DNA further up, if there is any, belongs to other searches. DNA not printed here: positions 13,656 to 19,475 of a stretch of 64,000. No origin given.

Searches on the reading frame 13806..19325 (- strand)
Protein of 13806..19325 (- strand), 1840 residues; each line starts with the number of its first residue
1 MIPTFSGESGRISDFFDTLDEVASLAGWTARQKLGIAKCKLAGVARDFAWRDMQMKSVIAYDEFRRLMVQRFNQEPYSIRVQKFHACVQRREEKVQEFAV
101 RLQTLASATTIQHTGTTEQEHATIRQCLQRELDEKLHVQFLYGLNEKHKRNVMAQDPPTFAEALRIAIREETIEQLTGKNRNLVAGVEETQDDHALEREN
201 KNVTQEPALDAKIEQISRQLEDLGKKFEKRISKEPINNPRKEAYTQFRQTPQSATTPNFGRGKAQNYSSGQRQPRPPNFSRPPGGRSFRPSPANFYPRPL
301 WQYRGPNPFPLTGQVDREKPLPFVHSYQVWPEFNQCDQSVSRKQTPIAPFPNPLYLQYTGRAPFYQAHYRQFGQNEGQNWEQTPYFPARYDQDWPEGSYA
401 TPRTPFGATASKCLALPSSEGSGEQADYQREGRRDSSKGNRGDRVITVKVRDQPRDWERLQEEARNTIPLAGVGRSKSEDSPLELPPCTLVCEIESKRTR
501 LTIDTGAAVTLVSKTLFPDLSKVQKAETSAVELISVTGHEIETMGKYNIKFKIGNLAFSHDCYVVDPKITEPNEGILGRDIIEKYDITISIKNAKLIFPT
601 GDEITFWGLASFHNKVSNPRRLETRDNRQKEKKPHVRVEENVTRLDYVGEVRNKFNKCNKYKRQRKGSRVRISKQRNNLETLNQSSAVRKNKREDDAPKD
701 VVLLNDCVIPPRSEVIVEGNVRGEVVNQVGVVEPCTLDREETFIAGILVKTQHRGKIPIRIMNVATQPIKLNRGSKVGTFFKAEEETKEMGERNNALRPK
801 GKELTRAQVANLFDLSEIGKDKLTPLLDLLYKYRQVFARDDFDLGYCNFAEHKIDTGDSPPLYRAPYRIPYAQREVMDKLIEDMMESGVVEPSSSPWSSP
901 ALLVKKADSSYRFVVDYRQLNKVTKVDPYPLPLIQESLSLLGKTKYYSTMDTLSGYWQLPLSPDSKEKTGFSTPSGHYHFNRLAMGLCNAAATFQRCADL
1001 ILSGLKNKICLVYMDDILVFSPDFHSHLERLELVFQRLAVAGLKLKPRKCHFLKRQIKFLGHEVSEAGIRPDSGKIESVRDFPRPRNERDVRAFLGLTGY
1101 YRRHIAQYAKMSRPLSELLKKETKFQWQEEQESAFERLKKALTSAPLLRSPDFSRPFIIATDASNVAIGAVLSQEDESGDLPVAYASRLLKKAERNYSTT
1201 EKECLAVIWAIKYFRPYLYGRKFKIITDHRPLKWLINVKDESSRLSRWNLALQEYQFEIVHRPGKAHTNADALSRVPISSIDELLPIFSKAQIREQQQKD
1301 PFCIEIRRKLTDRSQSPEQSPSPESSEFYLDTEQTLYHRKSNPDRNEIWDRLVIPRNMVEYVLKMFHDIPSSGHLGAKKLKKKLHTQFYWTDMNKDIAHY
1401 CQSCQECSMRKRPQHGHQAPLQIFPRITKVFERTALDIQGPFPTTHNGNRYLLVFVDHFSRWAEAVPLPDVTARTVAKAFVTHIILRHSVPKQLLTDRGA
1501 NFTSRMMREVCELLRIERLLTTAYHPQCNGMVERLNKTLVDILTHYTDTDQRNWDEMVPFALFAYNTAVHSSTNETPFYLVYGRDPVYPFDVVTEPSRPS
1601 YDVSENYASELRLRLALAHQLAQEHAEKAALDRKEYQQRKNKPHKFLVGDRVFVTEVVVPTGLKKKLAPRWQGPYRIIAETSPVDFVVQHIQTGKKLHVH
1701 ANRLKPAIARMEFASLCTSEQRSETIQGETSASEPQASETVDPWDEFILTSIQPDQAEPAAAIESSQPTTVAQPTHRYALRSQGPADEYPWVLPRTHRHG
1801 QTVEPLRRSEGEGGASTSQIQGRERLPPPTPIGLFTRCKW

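Call 18: list_cluster_members(proteins=[window:13806-19325:-, window:27827-29497:+, window:31645-32082:-, window:47671-48099:-, window:30494-30862:-, window:54752-55234:+, window:58365-58553:+, window:58567-58767:-, window:51668-51853:-, window:19996-20427:-])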
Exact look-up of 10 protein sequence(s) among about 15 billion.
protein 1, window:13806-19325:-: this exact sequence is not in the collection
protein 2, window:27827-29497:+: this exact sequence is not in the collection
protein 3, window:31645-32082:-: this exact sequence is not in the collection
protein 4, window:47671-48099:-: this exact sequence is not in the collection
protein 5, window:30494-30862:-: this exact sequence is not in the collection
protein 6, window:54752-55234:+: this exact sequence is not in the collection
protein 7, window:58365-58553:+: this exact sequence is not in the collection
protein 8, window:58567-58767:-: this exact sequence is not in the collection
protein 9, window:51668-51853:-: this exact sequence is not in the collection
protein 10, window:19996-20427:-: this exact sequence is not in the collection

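Call 40: find_homologous_proteins(query=window:13806-19325:-, max_evalue=1e-50)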
Query window:13806-19325:- (1840 aa): 13 proteins with E <= 1e-50 among 8000 candidates.
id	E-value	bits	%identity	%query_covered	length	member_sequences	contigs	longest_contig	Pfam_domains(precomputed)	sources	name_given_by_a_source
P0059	0.0e+0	1641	74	31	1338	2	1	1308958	PF13650.12,PF00665.33,PF22938.3,PF17921.8,PF13975.12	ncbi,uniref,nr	ncbi:uncharacterized protein LOC111624612 [Centruroides sculpturatus]|uniref:uncharacterized protein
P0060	1.4e-140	489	33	48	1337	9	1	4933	PF24626.2,PF13650.12,PF00665.33,PF00078.33,PF17919.8,PF17917.8,PF17921.8,PF00385.31,PF13975.12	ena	-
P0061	9.4e-138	479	33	48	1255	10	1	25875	PF24626.2,PF13650.12,PF00665.33,PF00078.33,PF17919.8,PF17917.8,PF17921.8,PF00385.31,PF13975.12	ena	-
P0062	7.9e-125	436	31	48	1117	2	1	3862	PF13650.12,PF00665.33,PF00078.33,PF17919.8,PF17917.8,PF00077.26,PF17921.8,PF13975.12,PF09337.17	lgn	-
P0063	2.1e-123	432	30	46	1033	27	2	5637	PF24626.2,PF00665.33,PF00078.33,PF17919.8,PF17917.8,PF17921.8,PF00385.31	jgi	jgi:hypothetical protein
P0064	3.0e-114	401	35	22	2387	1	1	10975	PF24626.2,PF13650.12,PF00665.33,PF00078.33,PF17919.8,PF17917.8,PF08284.17,PF17921.8,PF00385.31,PF13975.12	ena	-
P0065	9.6e-114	400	36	25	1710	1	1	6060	PF00665.33,PF00078.33,PF17919.8,PF00145.24,PF17917.8,PF17921.8,PF00628.36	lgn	-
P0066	1.0e-99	353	29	47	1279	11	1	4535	PF24626.2,PF00665.33,PF00078.33,PF17919.8,PF17917.8,PF17921.8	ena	-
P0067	2.7e-84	302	30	37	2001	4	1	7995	PF00665.33,PF00078.33,PF17919.8,PF17917.8,PF17921.8,PF00385.31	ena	-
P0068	8.4e-75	271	30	39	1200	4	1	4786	PF00665.33,PF00078.33,PF17919.8,PF17917.8,PF17921.8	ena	-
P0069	2.4e-74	269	28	39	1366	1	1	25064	PF00665.33,PF00078.33,PF17919.8,PF17917.8,PF17921.8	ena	-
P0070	3.5e-73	265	29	37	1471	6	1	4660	PF00665.33,PF00078.33,PF17919.8,PF17917.8,PF17921.8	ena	-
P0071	2.6e-53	199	25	24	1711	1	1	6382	PF00078.33,PF17919.8,PF17917.8,PF17921.8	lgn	-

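Call 42: find_encoding_contigs(protein=P0059, flank=3000, max_places=3)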
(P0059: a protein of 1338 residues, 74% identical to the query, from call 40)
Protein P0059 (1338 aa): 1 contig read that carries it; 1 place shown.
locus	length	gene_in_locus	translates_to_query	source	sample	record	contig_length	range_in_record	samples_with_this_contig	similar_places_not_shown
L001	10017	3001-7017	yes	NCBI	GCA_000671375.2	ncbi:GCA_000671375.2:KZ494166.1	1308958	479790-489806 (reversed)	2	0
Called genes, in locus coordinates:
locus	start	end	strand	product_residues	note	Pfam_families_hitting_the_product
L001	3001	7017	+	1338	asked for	PF13650:Asp_protease_2 (weak), PF13975:gag-asp_proteas (weak), PF17921:Integrase_H2C2, PF00665:rve, PF22938:Integrase_p58_C (weak)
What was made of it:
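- Tried and rejected: The Gypsy polyprotein gave a 74% hit to Centruroides sculpturatus (calls 40, 42).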
